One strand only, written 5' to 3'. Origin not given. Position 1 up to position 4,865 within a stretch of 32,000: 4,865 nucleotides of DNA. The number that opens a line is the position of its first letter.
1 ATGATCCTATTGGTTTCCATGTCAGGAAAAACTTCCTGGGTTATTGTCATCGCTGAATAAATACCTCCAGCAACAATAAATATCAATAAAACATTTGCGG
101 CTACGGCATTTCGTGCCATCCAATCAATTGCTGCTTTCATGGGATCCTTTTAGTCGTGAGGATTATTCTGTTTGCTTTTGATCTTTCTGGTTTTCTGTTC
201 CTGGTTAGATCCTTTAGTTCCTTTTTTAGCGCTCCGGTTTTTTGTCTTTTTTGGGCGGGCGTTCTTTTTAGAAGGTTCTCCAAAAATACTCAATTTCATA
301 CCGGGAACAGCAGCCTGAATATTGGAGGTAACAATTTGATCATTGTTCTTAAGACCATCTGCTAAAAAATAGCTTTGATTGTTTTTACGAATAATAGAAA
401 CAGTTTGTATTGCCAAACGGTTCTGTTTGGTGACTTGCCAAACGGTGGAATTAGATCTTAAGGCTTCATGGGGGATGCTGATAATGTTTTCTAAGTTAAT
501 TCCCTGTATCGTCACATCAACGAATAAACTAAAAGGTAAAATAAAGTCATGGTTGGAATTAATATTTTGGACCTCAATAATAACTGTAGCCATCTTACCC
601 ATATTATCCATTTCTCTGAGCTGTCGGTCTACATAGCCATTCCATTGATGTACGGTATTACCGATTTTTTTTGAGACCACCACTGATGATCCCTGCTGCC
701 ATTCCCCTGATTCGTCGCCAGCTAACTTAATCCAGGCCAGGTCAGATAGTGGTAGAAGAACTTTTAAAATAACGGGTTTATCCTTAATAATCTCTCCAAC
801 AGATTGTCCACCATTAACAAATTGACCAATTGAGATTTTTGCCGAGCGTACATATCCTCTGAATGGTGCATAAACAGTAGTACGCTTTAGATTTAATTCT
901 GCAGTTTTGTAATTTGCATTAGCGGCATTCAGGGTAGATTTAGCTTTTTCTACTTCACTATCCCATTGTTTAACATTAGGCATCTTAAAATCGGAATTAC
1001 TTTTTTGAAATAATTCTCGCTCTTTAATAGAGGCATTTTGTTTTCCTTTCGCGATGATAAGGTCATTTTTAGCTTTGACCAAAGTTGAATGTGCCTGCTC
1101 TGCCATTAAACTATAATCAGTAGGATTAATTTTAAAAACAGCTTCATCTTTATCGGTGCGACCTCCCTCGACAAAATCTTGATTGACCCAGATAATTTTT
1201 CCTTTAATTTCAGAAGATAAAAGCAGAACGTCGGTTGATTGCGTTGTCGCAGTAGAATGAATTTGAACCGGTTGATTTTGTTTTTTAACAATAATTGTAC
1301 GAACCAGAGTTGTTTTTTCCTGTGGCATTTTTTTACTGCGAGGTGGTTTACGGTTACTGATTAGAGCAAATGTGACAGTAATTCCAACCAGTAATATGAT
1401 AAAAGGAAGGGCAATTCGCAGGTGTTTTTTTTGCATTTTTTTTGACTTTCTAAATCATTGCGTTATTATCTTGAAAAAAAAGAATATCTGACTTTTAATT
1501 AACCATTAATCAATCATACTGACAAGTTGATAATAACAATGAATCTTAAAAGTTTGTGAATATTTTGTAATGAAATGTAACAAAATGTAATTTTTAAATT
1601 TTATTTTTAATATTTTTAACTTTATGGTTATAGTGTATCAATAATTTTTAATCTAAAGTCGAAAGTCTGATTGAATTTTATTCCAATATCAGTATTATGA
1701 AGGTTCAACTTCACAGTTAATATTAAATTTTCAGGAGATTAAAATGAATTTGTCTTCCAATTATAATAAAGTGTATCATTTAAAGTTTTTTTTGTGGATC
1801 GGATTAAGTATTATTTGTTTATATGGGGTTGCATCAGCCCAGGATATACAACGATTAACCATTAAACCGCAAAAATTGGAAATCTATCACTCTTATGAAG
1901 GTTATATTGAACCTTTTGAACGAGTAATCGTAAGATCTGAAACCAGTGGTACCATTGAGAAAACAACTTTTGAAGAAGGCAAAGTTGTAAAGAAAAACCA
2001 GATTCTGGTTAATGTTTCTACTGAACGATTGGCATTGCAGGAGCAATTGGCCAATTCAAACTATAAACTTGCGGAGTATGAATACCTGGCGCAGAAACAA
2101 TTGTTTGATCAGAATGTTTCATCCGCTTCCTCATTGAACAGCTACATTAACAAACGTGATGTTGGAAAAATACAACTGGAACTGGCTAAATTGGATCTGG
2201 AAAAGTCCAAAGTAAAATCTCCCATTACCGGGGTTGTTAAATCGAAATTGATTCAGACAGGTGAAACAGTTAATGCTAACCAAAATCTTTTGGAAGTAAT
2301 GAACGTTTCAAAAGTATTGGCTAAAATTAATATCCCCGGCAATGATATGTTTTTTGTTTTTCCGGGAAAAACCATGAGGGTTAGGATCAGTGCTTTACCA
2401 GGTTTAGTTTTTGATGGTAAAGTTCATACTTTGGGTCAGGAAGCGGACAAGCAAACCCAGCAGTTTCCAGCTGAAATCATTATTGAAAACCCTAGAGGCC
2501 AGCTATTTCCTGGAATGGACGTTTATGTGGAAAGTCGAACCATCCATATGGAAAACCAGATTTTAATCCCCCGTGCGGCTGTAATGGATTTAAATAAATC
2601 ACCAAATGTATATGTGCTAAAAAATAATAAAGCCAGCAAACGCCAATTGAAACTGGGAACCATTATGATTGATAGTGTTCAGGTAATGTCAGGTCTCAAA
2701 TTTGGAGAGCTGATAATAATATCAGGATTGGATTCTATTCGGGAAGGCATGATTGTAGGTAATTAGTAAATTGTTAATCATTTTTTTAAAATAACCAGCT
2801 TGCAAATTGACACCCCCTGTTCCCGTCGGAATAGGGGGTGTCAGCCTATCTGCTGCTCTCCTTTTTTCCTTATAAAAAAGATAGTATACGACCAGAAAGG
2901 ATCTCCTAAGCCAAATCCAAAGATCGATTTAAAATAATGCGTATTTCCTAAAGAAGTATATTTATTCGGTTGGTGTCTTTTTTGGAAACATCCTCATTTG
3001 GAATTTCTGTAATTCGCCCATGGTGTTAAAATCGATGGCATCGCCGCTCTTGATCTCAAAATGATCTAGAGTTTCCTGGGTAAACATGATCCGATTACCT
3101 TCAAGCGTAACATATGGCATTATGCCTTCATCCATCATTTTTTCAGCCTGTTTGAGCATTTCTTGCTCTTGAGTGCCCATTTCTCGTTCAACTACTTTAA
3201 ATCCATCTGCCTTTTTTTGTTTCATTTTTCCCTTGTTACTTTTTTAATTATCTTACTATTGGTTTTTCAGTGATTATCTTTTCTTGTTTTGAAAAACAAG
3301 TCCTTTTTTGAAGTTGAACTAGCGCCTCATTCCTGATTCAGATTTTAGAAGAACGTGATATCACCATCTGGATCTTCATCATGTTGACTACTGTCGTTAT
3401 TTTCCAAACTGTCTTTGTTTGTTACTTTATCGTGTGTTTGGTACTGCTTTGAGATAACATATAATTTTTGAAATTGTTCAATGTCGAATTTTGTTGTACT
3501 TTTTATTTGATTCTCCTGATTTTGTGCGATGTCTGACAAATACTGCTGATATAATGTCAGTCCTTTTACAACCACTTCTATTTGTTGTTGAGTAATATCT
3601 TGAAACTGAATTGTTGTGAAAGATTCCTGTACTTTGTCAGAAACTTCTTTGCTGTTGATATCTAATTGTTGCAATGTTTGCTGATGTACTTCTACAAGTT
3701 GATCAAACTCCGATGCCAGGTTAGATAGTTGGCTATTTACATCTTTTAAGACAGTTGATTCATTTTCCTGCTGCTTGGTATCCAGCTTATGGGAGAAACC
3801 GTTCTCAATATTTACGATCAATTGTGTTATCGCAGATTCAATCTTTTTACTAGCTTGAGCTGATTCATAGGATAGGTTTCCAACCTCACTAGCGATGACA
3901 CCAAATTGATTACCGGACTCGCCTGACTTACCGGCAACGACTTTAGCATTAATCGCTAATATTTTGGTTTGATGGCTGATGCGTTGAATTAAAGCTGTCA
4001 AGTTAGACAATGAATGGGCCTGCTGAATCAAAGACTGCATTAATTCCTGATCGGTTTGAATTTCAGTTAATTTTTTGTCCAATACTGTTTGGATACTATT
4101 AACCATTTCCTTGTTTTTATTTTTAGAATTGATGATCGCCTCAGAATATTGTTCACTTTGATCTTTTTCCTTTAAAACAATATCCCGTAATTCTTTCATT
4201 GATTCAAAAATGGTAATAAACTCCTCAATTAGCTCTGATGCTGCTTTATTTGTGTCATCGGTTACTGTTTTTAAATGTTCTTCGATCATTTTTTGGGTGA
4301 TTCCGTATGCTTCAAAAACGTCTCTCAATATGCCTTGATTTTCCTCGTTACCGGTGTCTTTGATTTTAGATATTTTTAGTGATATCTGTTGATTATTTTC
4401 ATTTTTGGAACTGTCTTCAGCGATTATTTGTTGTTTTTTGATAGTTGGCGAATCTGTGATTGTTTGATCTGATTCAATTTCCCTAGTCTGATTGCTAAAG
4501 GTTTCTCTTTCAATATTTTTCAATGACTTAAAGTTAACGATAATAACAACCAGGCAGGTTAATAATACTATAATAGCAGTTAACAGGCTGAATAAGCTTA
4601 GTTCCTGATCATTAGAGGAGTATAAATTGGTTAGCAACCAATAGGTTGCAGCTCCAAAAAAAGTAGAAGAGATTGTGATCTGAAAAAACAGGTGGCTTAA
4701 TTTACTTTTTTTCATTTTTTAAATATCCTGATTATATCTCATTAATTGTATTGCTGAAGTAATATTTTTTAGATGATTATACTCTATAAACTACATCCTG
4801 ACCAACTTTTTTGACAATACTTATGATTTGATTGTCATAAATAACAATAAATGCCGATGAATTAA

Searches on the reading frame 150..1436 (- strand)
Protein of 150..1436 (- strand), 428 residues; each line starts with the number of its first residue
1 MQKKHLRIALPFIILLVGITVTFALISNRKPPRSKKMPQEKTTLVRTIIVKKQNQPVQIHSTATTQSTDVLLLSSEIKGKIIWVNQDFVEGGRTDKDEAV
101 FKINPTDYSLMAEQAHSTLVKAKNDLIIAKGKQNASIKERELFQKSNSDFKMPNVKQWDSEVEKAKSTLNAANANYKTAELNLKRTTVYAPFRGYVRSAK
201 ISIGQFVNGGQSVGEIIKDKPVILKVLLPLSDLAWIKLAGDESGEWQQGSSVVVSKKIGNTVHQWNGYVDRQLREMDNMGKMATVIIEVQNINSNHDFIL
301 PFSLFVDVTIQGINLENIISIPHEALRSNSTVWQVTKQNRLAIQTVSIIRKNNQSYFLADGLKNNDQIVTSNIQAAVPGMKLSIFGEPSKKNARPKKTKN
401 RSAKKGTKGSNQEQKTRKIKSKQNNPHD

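Call 16: search_protein_families(library=pfam, proteins=[window:150-1436:-], max_evalue=0.001)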
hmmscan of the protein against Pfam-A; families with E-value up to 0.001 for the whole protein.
window:150-1436:- (428 aa): 2 families
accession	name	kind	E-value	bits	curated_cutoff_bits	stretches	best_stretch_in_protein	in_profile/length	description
PF13437.12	HlyD_3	-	6.7e-10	40.1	22.2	1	187-289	1-93/106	HlyD family secretion protein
PF16576.10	HlyD_D23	-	5.6e-05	23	30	1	116-238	53-161/214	Barrel-sandwich domain of CusB or HlyD membrane-fusion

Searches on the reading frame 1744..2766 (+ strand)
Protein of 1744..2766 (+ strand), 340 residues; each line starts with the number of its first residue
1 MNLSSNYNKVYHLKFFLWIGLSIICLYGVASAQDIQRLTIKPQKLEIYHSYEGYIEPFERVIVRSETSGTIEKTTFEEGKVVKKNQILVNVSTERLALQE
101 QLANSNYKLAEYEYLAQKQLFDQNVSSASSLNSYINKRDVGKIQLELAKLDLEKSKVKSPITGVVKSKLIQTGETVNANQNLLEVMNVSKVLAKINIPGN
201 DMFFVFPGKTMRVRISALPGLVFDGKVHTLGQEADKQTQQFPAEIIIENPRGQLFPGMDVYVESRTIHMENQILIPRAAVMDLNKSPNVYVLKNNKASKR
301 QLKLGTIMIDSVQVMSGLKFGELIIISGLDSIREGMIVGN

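Call 16: search_protein_families(library=pfam, proteins=[window:1744-2766:+], max_evalue=0.001)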
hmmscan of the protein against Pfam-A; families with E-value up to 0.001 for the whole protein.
window:1744-2766:+ (340 aa): 3 families
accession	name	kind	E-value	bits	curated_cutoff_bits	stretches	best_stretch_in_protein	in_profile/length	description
PF16576.10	HlyD_D23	-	4e-23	82.3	30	1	61-258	20-212/214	Barrel-sandwich domain of CusB or HlyD membrane-fusion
PF13437.12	HlyD_3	-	4e-15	56.9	22.2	1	156-253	1-102/106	HlyD family secretion protein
PF00364.28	Biotin_lipoyl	-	9e-05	22.7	22.1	0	156-184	44-72/73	Biotin-requiring enzyme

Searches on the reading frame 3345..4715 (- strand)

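Call 16: search_protein_families(library=pfam, proteins=[window:3345-4715:-], max_evalue=0.001)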
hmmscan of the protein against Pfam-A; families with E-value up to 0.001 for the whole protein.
window:3345-4715:- (456 aa): 1 family
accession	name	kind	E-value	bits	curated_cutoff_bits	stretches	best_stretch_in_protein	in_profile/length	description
PF00015.26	MCPsignal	-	3.4e-16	60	34.6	1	214-363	13-159/172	Methyl-accepting chemotaxis protein (MCP) signalling domain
